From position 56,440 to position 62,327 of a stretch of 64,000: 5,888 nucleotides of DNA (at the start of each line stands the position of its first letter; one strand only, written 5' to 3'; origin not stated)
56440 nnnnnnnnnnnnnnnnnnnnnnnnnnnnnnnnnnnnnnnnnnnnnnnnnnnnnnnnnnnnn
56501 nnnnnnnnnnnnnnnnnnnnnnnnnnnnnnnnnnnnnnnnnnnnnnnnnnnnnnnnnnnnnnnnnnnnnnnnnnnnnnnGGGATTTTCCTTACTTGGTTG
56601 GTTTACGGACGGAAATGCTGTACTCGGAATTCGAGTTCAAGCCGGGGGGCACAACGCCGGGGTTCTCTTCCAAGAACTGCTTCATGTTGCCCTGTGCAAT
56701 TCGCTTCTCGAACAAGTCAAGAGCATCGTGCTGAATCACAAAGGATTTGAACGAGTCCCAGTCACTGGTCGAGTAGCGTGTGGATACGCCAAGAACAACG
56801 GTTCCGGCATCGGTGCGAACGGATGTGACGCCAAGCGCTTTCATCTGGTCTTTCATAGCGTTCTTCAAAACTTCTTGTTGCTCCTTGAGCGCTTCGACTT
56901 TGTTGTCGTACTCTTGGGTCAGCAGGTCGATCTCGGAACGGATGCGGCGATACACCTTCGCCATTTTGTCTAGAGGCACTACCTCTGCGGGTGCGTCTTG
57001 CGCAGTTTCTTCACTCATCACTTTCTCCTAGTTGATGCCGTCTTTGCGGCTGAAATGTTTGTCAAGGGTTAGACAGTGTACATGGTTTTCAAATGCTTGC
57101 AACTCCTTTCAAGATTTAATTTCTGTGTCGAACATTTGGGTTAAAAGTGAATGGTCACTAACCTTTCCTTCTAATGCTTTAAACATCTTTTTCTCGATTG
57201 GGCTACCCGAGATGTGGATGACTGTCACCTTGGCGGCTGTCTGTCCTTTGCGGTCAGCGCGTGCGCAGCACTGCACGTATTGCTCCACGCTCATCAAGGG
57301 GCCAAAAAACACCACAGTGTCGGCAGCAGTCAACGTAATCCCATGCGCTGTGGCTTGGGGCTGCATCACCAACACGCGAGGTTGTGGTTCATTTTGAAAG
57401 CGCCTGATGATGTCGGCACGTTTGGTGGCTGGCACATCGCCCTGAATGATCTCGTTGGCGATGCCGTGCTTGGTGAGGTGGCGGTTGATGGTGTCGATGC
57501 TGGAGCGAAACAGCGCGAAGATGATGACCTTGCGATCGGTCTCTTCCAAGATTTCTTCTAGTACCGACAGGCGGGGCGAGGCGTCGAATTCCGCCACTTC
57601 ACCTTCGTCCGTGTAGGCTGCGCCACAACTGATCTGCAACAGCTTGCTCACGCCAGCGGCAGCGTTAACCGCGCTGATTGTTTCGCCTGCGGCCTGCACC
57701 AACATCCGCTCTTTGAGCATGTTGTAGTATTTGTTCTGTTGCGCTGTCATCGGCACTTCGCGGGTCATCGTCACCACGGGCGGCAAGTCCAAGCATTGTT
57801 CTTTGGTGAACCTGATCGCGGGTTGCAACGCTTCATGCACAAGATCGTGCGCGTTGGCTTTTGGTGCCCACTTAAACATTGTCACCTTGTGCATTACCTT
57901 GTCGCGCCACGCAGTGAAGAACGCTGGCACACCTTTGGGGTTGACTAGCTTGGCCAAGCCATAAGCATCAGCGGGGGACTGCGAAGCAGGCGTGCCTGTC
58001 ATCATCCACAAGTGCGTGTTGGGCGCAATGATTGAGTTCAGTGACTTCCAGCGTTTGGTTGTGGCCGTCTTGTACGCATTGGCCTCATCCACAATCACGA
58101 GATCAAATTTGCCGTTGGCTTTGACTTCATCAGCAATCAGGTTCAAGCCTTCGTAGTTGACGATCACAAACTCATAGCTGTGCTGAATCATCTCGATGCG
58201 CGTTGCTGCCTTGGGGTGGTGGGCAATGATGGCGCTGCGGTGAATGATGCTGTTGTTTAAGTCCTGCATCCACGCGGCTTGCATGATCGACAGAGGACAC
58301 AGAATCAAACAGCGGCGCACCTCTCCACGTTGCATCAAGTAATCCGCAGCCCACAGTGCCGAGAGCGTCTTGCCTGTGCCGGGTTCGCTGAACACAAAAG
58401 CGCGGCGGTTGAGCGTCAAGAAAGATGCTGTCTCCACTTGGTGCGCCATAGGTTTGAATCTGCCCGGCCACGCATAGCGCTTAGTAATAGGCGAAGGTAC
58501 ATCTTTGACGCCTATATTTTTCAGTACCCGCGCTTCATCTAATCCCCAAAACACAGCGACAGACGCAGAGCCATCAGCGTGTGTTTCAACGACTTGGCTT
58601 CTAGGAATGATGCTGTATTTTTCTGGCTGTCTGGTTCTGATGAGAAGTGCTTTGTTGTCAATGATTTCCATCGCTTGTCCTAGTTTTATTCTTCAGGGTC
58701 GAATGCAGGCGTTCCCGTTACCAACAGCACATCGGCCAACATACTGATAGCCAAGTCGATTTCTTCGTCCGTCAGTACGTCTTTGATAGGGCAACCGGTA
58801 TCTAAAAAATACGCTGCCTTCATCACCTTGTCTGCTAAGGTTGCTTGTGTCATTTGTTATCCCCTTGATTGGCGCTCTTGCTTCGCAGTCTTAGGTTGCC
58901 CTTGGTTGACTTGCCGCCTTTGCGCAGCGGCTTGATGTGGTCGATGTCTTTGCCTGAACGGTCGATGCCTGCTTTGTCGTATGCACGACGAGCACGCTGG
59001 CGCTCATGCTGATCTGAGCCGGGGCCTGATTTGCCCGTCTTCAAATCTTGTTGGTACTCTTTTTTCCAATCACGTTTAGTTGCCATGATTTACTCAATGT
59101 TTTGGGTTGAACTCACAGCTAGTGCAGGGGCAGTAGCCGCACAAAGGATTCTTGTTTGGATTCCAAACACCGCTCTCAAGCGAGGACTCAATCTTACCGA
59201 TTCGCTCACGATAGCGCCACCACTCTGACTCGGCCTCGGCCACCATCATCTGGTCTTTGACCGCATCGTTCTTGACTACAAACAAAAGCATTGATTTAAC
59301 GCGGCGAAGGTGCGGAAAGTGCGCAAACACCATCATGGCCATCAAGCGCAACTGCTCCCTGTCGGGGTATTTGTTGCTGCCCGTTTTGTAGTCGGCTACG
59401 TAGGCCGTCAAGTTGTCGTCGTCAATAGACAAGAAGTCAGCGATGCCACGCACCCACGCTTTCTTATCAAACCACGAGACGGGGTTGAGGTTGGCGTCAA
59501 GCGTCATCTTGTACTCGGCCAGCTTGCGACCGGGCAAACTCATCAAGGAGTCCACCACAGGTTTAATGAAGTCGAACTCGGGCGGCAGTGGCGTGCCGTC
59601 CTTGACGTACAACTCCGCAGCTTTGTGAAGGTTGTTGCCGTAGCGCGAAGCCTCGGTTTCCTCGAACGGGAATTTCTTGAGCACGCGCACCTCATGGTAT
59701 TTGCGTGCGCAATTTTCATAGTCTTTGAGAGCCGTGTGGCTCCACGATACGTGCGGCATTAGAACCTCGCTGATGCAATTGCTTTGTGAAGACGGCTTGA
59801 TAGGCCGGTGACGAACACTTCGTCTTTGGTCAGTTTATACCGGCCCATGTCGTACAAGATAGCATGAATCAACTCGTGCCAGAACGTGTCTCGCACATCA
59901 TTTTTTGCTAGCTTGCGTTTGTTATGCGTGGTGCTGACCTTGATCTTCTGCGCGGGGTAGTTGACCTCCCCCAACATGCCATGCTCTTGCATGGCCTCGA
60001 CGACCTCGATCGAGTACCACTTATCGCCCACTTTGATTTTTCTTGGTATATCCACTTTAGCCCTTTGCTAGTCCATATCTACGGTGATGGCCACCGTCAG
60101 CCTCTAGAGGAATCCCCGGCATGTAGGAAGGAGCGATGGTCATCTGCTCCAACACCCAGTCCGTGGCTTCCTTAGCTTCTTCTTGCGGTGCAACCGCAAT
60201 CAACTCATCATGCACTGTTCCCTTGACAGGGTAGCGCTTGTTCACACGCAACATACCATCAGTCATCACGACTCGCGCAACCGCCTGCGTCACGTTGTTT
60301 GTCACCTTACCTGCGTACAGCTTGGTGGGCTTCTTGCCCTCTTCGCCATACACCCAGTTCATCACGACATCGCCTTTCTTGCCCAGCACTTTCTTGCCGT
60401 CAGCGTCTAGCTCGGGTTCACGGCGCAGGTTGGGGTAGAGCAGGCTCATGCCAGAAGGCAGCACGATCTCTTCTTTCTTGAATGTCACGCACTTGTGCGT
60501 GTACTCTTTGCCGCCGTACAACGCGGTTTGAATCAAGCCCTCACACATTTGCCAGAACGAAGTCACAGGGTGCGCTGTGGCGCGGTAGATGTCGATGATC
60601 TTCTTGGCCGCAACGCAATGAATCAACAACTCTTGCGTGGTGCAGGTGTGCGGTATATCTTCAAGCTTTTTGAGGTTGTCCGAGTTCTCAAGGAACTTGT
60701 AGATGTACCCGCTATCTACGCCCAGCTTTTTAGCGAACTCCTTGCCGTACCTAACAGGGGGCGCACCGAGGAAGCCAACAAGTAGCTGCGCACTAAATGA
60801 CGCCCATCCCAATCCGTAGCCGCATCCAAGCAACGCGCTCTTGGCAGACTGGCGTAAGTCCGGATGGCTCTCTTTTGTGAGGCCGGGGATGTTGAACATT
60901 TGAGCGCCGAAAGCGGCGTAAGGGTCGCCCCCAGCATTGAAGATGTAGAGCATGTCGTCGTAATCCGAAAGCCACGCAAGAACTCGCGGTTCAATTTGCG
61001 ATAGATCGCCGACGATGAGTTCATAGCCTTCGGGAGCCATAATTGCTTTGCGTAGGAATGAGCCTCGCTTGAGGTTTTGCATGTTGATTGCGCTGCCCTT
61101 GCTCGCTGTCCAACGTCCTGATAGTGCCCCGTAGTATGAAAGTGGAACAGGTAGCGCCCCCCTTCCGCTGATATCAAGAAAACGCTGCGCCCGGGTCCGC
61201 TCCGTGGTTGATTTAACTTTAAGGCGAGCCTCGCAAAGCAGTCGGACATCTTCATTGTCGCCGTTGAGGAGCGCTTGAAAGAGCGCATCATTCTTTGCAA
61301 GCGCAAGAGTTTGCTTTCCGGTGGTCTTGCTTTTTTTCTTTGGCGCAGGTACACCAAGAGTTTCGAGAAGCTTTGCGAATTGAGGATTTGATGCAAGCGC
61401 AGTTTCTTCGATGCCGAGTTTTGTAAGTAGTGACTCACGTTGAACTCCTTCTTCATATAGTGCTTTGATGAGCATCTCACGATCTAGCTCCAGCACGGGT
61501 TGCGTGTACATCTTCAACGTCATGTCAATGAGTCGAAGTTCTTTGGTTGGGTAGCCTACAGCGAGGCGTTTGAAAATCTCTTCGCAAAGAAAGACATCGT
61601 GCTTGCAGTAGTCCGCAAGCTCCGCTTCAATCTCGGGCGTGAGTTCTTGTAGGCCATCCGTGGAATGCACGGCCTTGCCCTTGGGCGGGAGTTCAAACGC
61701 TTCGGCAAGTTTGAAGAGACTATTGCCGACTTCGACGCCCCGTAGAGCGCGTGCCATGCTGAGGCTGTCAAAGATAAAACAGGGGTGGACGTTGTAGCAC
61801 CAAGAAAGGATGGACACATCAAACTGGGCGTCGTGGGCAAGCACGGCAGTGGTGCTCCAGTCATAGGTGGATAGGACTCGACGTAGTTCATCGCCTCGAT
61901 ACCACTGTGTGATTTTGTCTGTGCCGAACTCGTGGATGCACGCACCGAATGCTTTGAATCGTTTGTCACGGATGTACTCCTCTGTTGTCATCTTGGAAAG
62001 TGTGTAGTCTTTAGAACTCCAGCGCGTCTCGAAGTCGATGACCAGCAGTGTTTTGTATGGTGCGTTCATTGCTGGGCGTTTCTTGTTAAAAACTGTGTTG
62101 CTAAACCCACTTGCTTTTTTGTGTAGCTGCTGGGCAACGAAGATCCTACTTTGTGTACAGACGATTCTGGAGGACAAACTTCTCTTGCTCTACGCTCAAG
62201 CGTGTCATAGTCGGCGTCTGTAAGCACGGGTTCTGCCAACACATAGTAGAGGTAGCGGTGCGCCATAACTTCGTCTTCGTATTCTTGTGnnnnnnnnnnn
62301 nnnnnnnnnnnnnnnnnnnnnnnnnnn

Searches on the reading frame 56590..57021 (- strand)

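Call 70: search_protein_families(library=phrogs, proteins=[window:56590-57021:-], max_evalue=0.001)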
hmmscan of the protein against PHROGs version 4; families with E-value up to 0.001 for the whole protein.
window:56590-57021:- (143 aa): 3 families
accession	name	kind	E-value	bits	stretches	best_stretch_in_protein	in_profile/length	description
phrog_13900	-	head and packaging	8.3e-25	88.7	1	16-141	11-132/132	minor head protein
phrog_253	-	DNA, RNA and nucleotide metabolism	0.00019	22.4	1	17-75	47-108/169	Mu Gam-like end protection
phrog_6244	-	unknown function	0.0003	22.3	1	37-92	26-81/107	-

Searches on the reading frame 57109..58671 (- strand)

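Call 12: search_protein_families(library=phrogs, proteins=[window:57109-58671:-], max_evalue=0.00001)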
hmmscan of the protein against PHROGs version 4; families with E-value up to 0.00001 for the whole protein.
window:57109-58671:- (520 aa): 6 families
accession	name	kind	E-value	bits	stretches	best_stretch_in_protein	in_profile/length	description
phrog_62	-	DNA, RNA and nucleotide metabolism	2.2e-106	358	1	69-505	692-1127/1881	DNA helicase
phrog_16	-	DNA, RNA and nucleotide metabolism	7.2e-22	78.4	2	62-229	261-417/986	DNA helicase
phrog_23807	-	unknown function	5.9e-16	58.4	2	97-254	155-333/1053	-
phrog_29996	-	unknown function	7e-12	45.1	1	96-495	750-1148/1189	-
phrog_11354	-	unknown function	6.1e-09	36.6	1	427-513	20-107/116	-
phrog_24008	-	DNA, RNA and nucleotide metabolism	3.6e-08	32.8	1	89-239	496-644/1006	helicase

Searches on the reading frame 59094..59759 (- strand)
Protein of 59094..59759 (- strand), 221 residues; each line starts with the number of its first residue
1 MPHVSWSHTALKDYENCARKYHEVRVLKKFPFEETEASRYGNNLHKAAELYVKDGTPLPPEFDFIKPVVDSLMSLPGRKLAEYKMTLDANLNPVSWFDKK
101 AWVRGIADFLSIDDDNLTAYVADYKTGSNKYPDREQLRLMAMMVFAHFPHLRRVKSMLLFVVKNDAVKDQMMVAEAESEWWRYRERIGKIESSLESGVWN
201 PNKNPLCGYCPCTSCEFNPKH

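Call 14: search_protein_families(library=phrogs, proteins=[window:59094-59759:-], max_evalue=0.001)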
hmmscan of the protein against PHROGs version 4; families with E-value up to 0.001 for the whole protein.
window:59094-59759:- (221 aa): 2 families
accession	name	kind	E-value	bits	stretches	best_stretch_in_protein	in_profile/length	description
phrog_69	-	DNA, RNA and nucleotide metabolism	1.2e-17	65.1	1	1-217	85-325/501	exonuclease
phrog_3953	-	DNA, RNA and nucleotide metabolism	4.3e-05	24.3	1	32-170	35-156/186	exonuclease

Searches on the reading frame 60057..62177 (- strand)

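Call 12: search_protein_families(library=phrogs, proteins=[window:60057-62177:-], max_evalue=0.00001)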
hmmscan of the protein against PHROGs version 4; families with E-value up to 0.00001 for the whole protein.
window:60057-62177:- (706 aa): 3 families
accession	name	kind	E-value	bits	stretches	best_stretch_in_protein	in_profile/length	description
phrog_17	-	DNA, RNA and nucleotide metabolism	2.5e-65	222.2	1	37-702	665-1231/1445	DNA polymerase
phrog_10285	-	DNA, RNA and nucleotide metabolism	4.9e-33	115.5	2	369-461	39-131/321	DNA polymerase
phrog_7766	-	DNA, RNA and nucleotide metabolism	7e-22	78.7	1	525-701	9-183/186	DNA polymerase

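Call 41: search_protein_families(library=pfam, proteins=[window:60057-62177:-], max_evalue=0.001)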
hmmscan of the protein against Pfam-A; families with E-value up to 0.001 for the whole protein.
window:60057-62177:- (706 aa): 1 family
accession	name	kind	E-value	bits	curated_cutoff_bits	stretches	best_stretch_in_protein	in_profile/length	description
PF00476.26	DNA_pol_A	-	3.3e-22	79.4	34.3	1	253-467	25-232/381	DNA polymerase family A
